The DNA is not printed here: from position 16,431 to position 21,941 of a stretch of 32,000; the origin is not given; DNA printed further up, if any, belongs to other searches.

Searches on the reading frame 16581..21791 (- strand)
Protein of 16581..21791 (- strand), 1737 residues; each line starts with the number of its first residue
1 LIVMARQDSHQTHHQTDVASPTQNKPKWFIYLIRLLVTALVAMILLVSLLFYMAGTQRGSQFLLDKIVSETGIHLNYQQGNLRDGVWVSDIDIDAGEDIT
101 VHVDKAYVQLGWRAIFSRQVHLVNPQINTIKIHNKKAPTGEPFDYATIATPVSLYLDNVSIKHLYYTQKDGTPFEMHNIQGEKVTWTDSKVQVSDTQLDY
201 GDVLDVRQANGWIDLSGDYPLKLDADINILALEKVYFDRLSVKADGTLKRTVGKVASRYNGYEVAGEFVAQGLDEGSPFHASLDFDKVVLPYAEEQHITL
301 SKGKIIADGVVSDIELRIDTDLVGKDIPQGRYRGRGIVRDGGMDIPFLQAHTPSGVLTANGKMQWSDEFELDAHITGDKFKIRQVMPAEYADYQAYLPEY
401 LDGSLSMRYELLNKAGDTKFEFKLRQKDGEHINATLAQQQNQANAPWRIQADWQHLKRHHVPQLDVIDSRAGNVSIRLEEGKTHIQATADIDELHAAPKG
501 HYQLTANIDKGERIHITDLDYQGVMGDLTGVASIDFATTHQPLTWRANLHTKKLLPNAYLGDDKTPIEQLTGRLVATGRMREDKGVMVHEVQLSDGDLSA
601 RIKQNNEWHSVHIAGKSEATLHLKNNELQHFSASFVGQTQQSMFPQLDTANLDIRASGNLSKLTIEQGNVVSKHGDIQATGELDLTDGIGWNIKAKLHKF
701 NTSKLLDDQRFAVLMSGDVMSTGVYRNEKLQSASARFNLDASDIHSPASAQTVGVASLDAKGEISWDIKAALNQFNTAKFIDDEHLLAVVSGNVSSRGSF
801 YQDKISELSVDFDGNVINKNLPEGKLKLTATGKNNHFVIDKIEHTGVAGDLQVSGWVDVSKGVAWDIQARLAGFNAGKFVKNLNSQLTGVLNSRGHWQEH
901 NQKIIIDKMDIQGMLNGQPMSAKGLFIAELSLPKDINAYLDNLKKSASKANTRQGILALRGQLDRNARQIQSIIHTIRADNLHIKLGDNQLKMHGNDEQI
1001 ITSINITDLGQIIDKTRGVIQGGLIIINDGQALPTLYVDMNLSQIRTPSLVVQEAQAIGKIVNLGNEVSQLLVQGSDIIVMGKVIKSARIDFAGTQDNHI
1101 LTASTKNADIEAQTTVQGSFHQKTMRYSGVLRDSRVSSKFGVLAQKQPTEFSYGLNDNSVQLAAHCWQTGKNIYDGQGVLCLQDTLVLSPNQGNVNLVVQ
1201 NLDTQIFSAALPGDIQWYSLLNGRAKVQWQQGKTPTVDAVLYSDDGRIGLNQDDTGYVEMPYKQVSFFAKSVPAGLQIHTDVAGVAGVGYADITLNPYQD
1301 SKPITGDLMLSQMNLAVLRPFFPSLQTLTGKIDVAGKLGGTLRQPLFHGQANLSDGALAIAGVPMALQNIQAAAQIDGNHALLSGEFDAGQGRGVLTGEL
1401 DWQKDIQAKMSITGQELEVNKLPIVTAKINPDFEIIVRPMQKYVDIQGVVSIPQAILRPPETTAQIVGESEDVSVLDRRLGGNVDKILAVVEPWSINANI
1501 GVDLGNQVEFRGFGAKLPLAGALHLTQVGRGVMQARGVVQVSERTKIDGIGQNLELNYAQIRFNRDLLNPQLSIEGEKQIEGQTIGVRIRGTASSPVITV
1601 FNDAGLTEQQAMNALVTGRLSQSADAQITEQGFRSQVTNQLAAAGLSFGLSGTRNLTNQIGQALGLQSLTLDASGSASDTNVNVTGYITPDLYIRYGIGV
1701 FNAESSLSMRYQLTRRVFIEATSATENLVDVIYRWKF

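Call 30: search_protein_families(library=pfam, proteins=[window:16581-21791:-], max_evalue=0.00001)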
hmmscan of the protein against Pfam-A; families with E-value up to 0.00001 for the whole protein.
window:16581-21791:- (1737 aa): 1 family
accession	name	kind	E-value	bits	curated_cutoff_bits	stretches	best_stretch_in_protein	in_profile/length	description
PF04357.19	TamB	-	7.5e-36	124.6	22.4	1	1388-1737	7-381/381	TamB, inner membrane protein subunit of TAM complex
